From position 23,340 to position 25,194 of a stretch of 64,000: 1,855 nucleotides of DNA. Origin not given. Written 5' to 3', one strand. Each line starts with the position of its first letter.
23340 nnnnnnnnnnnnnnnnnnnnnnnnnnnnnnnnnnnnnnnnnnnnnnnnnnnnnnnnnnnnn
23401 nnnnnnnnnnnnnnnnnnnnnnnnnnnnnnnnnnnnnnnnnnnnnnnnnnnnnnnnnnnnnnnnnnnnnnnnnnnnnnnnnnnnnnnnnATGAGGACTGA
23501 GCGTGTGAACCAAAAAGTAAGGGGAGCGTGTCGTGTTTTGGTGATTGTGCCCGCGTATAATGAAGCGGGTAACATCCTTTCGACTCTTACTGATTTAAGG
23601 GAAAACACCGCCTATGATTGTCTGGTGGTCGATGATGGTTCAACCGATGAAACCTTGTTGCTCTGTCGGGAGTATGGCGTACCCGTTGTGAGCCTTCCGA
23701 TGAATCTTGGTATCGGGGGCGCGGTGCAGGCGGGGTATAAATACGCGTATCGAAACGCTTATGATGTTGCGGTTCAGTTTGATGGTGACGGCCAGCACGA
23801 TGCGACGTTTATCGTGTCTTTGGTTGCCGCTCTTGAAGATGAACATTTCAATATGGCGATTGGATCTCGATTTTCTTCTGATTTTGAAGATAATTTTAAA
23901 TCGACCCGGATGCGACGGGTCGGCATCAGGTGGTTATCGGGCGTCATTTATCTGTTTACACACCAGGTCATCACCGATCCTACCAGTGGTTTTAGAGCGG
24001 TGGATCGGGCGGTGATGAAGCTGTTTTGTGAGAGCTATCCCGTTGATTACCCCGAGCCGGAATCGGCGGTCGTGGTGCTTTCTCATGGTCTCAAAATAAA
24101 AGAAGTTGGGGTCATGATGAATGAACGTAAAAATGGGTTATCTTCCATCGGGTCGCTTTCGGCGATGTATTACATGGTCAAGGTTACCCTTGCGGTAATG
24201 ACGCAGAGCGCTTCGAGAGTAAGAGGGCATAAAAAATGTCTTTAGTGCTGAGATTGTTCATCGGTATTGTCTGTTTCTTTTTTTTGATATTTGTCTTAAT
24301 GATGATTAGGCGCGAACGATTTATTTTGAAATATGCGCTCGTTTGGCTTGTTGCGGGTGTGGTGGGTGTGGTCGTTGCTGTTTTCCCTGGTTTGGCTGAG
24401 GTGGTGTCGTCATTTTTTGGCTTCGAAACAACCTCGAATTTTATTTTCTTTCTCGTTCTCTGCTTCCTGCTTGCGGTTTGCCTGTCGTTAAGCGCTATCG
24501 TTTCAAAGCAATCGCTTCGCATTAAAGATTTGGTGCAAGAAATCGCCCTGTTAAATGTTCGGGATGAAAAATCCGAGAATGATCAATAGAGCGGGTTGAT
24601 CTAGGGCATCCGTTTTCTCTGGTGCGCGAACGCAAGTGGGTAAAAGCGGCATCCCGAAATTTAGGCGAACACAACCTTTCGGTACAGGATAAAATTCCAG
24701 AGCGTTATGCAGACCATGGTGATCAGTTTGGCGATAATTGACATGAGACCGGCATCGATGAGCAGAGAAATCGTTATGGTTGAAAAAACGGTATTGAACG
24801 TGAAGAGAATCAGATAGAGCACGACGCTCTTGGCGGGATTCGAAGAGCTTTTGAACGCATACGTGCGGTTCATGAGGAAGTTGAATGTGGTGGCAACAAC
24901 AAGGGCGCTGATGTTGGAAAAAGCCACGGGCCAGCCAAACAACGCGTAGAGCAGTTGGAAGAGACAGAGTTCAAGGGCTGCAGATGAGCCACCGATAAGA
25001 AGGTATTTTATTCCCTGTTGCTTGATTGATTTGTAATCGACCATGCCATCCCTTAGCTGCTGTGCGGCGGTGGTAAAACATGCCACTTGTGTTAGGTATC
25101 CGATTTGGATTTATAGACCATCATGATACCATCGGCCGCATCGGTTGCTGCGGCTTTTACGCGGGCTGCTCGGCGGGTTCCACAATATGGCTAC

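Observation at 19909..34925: Duplicated parts for lipid-carrier-dependent extracytoplasmic glycosylation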

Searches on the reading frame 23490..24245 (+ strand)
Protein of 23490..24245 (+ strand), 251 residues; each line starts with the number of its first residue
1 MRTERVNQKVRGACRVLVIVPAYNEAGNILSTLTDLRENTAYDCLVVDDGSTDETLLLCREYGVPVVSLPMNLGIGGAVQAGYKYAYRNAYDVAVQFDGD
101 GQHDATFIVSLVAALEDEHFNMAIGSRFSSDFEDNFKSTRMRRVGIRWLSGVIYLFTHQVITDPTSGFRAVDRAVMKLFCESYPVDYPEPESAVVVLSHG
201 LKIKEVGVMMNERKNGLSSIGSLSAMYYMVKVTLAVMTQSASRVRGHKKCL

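Call 5: search_protein_families(library=pfam, proteins=[window:23490-24245:+], max_evalue=0.01)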
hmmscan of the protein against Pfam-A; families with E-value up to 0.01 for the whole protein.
window:23490-24245:+ (251 aa): 2 families
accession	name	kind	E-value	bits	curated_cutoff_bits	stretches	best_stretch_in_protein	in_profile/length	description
PF00535.33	Glycos_transf_2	-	6.3e-23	82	23.3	1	18-176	2-164/168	Glycosyl transferase family 2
PF13641.12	Glyco_tranf_2_3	-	4e-05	24.2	27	1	16-177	3-172/230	Glycosyltransferase like family 2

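Call 12: search_solved_structures(query=window:23490-24245:+, max_evalue=0.001)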
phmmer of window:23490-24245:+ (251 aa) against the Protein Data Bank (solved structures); distinct sequences matched with E-value up to 0.001: 8.
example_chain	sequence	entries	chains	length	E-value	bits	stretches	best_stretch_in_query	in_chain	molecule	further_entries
5mlz_A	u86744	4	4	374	3.4e-11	46.1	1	14-219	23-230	Dolichol monophosphate mannose synthase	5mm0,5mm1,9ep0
5eke_A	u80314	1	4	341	3.4e-05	26.5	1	11-177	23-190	Uncharacterized glycosyltransferase sll0501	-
5ekp_C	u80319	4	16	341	3.4e-05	26.5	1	11-177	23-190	Uncharacterized glycosyltransferase sll0501 | Glycosyltransferase sll0501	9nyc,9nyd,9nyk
9nye_A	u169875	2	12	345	3.5e-05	26.5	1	11-177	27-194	Glycosyltransferase sll0501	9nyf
2z87_A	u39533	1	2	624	0.00017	24.3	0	15-81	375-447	Chondroitin synthase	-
2z86_A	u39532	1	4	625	0.00017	24.3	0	15-81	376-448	Chondroitin synthase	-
9bhc_C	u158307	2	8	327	0.00057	22.5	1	15-126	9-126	Undecaprenyl-phosphate 4-deoxy-4-formamido-L-arabinose transferase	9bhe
8vxh_A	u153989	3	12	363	0.0007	22.2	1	15-126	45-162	Undecaprenyl-phosphate 4-deoxy-4-formamido-L-arabinose transferase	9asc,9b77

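Call 14: search_protein_families(library=ncbifam, proteins=[window:23490-24245:+], max_evalue=0.001)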
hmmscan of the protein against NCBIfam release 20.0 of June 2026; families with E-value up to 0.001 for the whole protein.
window:23490-24245:+ (251 aa): 10 families
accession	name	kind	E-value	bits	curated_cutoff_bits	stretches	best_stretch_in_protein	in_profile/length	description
NF058614.1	PPMAGASynPpgS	equivalog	5.5e-27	94.7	370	1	16-176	2-162/226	polyprenyl-phospho-N-acetylgalactosaminyl synthase PpgS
TIGR04182.1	glyco_TIGR04182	equivalog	1.2e-17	64.2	325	1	16-216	2-196/293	S-layer glycoprotein N-glycosyltransferase AglJ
NF047588.1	GlcsyltransPgfSStrep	equivalog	2.3e-08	33.6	500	1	16-135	3-128/308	glycosyltransferase PgfS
TIGR04283.1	glyco_like_mftF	equivalog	2.4e-08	33.8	182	1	18-150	3-129/221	TIGR04283 family arsenosugar biosynthesis glycosyltransferase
NF041391.1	DPhHxTase_Halo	equivalog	3.3e-08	32.8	375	1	22-178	3-152/213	dolichyl-phosphate hexose transferase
TIGR03937.1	PgaC_IcaA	equivalog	6.5e-07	28.6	422.3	1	7-118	38-153/407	poly-beta-1,6-N-acetyl-D-glucosamine synthase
TIGR01556.1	rhamnosyltran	subfamily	1.9e-06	27.3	200.55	1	40-129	20-113/281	rhamnosyltransferase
NF010496.0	PRK13915.1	equivalog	2.8e-05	23.3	262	1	10-69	27-91/307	glucosyl-3-phosphoglycerate synthase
TIGR03469.1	HpnB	hypoth_equivalog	9.3e-05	21.6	379.25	1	11-122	41-167/386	hopene-associated glycosyltransferase HpnB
NF041875.1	EPS_EpsD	equivalog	0.0002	20.9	370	1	18-125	3-114/325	exopolysaccharide biosynthesis glycosyltransferase EpsD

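Call 30: find_homologous_proteins(query=window:23490-24245:+, max_evalue=0.00001)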
Query window:23490-24245:+ (251 aa): 8000 proteins with E <= 0.00001 among 8000 candidates; the best 120 are listed.
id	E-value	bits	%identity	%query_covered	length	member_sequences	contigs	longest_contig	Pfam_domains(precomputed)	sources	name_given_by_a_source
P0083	3.0e-163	559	100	100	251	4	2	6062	PF00535.33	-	-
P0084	3.2e-88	313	61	93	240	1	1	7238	PF00535.33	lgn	-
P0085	4.4e-88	313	60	92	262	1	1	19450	PF00535.33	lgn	-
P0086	4.9e-85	303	60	91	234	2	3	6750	PF00535.33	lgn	-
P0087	6.2e-78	279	59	92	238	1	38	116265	PF13641.13,PF00535.33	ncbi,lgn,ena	ncbi:glycosyltransferase family 2 protein [Thermophilibacter sp.]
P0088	1.1e-77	279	55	91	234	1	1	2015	PF13641.13,PF00535.33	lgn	-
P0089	2.4e-76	274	54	92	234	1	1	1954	PF00535.33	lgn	-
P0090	3.2e-76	274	56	93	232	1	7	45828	PF00535.33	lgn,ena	-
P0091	6.3e-76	273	58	91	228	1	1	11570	PF00535.33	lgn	-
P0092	8.7e-76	272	52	94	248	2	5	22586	PF00535.33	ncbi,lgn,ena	-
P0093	9.1e-76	272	57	92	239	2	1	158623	PF13641.13,PF00535.33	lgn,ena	-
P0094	9.8e-76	272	57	96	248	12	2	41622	PF00535.33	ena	-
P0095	1.2e-75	272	58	90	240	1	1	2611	PF13641.13,PF00535.33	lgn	-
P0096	1.2e-75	272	57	92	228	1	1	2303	PF00535.33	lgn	-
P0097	1.2e-75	272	57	94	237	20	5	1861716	PF13641.13,PF00535.33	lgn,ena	-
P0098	1.7e-75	271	58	90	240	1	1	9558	PF13641.13,PF00535.33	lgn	-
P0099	1.8e-75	271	57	90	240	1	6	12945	PF13641.13,PF00535.33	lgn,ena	-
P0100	1.9e-75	271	58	90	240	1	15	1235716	PF13641.13,PF00535.33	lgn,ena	-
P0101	2.1e-75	271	56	89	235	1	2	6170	PF00535.33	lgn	-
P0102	2.2e-75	271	58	90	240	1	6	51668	PF13641.13,PF00535.33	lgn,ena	-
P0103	2.2e-75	271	58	90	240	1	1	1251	PF13641.13,PF00535.33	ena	-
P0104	2.8e-75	271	55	91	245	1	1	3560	PF00535.33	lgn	-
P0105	2.8e-75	271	55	92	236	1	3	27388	PF13641.13,PF00535.33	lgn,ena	-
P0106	2.9e-75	271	58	89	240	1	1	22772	PF13641.13,PF00535.33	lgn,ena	-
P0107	3.1e-75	271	57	91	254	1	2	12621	PF00535.33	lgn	-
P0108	3.2e-75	271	57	92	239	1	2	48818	PF13641.13,PF00535.33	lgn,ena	-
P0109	3.5e-75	270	58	90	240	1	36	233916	PF13641.13,PF00535.33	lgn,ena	-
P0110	3.6e-75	270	58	89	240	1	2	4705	PF13641.13,PF00535.33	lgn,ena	-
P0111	3.8e-75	270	57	92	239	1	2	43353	PF13641.13,PF00535.33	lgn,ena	-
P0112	4.0e-75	270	58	89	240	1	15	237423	PF13641.13,PF00535.33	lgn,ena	-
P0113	5.0e-75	270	57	90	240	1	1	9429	PF13641.13,PF00535.33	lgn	-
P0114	6.7e-75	269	57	90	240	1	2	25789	PF13641.13,PF00535.33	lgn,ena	-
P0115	6.7e-75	269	58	89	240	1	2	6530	PF13641.13,PF00535.33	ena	-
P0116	7.0e-75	269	57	91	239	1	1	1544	PF13641.13,PF00535.33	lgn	-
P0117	8.4e-75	269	58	90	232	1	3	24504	PF00535.33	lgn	-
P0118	8.5e-75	269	57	91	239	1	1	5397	PF13641.13,PF00535.33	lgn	-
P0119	8.8e-75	269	58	89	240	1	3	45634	PF13641.13,PF00535.33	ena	-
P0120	9.0e-75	269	57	91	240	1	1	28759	PF13641.13,PF00535.33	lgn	-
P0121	9.1e-75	269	58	89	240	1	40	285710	PF13641.13,PF00535.33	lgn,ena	-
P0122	9.1e-75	269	58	89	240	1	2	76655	PF13641.13,PF00535.33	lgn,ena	-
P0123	9.6e-75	269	57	90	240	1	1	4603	PF13641.13,PF00535.33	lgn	-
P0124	9.8e-75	269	58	89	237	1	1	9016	PF13641.13,PF00535.33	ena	-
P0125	1.1e-74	269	58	90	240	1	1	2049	PF13641.13,PF00535.33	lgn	-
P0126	1.1e-74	269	56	91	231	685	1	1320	PF00535.33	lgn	-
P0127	1.2e-74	269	57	89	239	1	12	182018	PF13641.13,PF00535.33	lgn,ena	-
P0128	1.2e-74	269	57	89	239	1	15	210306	PF13641.13,PF00535.33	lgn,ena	-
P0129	1.3e-74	269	55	91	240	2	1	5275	PF00535.33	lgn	-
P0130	1.3e-74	269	58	89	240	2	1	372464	PF13641.13,PF00535.33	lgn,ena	-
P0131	1.4e-74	268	58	89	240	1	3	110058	PF13641.13,PF00535.33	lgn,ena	-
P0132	1.4e-74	268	57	93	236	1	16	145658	PF13641.13,PF00535.33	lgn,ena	-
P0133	1.5e-74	268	55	93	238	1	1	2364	PF00535.33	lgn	-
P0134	1.6e-74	268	58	89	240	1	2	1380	PF13641.13,PF00535.33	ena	-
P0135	1.6e-74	268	58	90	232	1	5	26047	PF00535.33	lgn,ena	-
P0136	1.7e-74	268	54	96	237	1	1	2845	PF00535.33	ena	-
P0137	1.7e-74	268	57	89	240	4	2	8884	PF13641.13,PF00535.33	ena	-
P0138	1.8e-74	268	58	90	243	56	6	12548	PF13641.13,PF00535.33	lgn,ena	-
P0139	1.8e-74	268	57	89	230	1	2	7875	PF00535.33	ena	-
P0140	1.9e-74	268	55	92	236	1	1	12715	PF13641.13,PF00535.33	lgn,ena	-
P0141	2.0e-74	268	57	89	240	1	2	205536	PF13641.13,PF00535.33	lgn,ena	-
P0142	2.1e-74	268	58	89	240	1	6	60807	PF13641.13,PF00535.33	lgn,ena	-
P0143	2.1e-74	268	56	92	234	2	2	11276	PF00535.33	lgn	-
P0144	2.2e-74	268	56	92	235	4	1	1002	PF13641.13,PF00535.33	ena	-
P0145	2.4e-74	268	57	89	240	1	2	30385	PF13641.13,PF00535.33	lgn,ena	-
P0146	2.4e-74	268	55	92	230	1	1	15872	PF00535.33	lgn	-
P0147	2.6e-74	268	56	92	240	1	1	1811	PF00535.33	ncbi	-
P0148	2.6e-74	268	53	95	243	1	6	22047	PF00535.33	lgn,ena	-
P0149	2.7e-74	268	56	93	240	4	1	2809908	PF00535.33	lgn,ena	-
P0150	2.7e-74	268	56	91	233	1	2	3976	PF00535.33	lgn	-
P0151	2.7e-74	267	58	89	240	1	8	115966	PF13641.13,PF00535.33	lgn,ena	-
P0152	3.1e-74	267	55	93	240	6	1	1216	PF13641.13,PF00535.33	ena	-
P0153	3.4e-74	267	57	90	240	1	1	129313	PF13641.13,PF00535.33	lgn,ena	-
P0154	3.5e-74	267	55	92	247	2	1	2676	PF13641.13,PF00535.33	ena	-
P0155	3.5e-74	267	59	89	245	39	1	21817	PF13641.13,PF00535.33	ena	-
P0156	4.2e-74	267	56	92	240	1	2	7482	PF00535.33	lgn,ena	-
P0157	4.4e-74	267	59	89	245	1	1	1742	PF13641.13,PF00535.33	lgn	-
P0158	4.6e-74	267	53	98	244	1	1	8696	PF13641.13,PF00535.33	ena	-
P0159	4.9e-74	267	57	89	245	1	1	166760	PF13641.13,PF00535.33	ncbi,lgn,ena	-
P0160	5.0e-74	267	55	93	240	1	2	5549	PF13641.13,PF00535.33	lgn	-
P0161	5.2e-74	267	57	90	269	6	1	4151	PF13641.13,PF00535.33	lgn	-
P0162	5.6e-74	266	54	94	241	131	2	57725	PF00535.33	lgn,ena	-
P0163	5.7e-74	266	55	91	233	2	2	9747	PF00535.33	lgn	-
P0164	6.2e-74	266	54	93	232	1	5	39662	PF00535.33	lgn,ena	-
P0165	6.3e-74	266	58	89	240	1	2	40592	PF13641.13,PF00535.33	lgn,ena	-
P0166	6.8e-74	266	55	92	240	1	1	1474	PF00535.33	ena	-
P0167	7.1e-74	266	57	90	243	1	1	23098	PF13641.13,PF00535.33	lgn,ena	-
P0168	7.3e-74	266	57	89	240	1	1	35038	PF13641.13,PF00535.33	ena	-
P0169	8.4e-74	266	55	90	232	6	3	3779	PF00535.33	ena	-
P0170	8.5e-74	266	57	91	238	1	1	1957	PF00535.33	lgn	-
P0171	8.8e-74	266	53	93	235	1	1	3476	PF00535.33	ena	-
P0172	8.9e-74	266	55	91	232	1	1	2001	PF00535.33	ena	-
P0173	9.7e-74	266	54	98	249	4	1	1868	PF00535.33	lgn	-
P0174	9.8e-74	266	57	89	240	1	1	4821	PF13641.13,PF00535.33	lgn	-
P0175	1.0e-73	266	52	98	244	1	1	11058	PF13641.13,PF00535.33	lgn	-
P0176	1.1e-73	266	57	91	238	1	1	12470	PF00535.33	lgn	-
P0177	1.1e-73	266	55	91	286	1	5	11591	PF00535.33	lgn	-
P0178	1.1e-73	266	55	92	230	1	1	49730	PF00535.33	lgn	-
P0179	1.1e-73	265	56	90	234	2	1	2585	PF00535.33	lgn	-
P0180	1.2e-73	265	57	89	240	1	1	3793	PF13641.13,PF00535.33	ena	-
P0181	1.2e-73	265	55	92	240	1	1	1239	PF00535.33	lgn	-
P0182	1.3e-73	265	56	91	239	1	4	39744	PF13641.13,PF00535.33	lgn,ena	-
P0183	1.3e-73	265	56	91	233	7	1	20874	PF00535.33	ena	-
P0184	1.3e-73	265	55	92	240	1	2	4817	PF00535.33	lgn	-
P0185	1.3e-73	265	56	90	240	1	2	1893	PF13641.13,PF00535.33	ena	-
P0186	1.4e-73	265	58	89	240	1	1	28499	PF13641.13,PF00535.33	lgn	-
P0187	1.5e-73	265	55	93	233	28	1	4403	PF00535.33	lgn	-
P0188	1.5e-73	265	57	90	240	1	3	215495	PF13641.13,PF00535.33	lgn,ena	-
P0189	1.5e-73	265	53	92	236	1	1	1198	PF00535.33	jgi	-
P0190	1.5e-73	265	53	92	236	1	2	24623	PF00535.33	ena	-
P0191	1.7e-73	265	56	90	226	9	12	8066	PF00535.33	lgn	-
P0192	1.8e-73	265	57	89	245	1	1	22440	PF13641.13,PF00535.33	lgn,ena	-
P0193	1.8e-73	265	54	91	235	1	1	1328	PF00535.33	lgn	-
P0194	1.9e-73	265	55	92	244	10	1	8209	PF00535.33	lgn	-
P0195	2.0e-73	265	57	90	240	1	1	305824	PF13641.13,PF00535.33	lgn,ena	-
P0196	2.1e-73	265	55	88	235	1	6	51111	PF00535.33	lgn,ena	-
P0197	2.2e-73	265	58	91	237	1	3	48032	PF00535.33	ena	-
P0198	2.2e-73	265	54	93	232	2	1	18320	PF00535.33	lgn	-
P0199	2.3e-73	264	54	90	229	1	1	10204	PF00535.33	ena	-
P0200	2.3e-73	264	56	91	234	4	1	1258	PF00535.33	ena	-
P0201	2.3e-73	264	56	90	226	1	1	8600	PF00535.33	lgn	-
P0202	2.3e-73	264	52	91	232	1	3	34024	PF00535.33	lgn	-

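Call 32: find_encoding_contigs(protein=P0149, flank=10000, max_places=2)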
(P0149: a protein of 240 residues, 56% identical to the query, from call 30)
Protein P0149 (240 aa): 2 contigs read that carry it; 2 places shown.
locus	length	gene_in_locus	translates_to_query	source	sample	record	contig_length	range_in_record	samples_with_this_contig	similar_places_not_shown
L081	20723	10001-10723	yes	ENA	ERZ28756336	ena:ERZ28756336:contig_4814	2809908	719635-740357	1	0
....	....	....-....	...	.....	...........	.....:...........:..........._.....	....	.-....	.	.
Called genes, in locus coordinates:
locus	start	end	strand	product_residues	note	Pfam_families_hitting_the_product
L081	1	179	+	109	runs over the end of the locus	-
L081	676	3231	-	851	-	PF10111:Glyco_tranf_2_2 (faint), PF13632:Glyco_trans_2_3 (faint), PF02709:Glyco_transf_7C (faint), PF00535:Glycos_transf_2, PF13506:Glyco_transf_21, PF13641:Glyco_tranf_2_3, PF21374:WsaF_N, PF22772:WsaF_C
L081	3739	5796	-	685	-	PF09913:DUF2142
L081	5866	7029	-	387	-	-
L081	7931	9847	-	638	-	PF02096:60KD_IMP, PF04464:Glyphos_transf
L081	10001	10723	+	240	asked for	PF00535:Glycos_transf_2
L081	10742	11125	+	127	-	PF10066:DUF2304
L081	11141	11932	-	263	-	PF00535:Glycos_transf_2 (weak)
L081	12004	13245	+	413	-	-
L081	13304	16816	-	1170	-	PF01520:Amidase_3, PF07538:ChW, PF01832:Glucosaminidase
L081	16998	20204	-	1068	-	PF07538:ChW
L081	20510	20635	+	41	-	-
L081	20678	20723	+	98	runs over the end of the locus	PF13384:HTH_23 (weak), PF13518:HTH_28, PF13551:HTH_29 (weak)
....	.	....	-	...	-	?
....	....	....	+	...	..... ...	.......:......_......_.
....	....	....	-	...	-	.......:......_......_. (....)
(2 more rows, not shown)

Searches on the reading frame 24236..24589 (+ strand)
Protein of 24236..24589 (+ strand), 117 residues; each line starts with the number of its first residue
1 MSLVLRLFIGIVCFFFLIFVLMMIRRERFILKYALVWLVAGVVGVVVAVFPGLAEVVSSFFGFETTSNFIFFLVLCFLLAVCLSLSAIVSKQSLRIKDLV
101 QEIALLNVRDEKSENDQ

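Call 5: search_protein_families(library=pfam, proteins=[window:24236-24589:+], max_evalue=0.01)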
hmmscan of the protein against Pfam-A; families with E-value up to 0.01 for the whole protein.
window:24236-24589:+ (117 aa): 1 family
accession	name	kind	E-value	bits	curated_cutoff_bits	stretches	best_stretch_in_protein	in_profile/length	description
PF10066.14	DUF2304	-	6.6e-25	87.9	25.5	1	5-107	2-104/106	Uncharacterized conserved protein (DUF2304)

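Call 14: search_protein_families(library=ncbifam, proteins=[window:24236-24589:+], max_evalue=0.001)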
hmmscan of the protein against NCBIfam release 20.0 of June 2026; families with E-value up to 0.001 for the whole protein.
window:24236-24589:+ (117 aa): 0 families

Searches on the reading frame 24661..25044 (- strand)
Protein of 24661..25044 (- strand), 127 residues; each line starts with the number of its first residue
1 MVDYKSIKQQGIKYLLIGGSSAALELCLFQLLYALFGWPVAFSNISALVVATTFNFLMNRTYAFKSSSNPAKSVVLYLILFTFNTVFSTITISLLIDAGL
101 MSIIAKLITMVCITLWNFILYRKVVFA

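Call 5: search_protein_families(library=pfam, proteins=[window:24661-25044:-], max_evalue=0.01)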
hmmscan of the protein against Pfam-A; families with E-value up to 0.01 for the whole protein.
window:24661-25044:- (127 aa): 1 family
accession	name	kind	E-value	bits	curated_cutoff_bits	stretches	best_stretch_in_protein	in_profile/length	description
PF04138.20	GtrA_DPMS_TM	-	7e-18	65.4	26.1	1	13-126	1-117/117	GtrA/DPMS, transmembrane domain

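Call 14: search_protein_families(library=ncbifam, proteins=[window:24661-25044:-], max_evalue=0.001)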
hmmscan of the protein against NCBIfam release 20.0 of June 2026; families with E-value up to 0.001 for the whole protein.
window:24661-25044:- (127 aa): 0 families
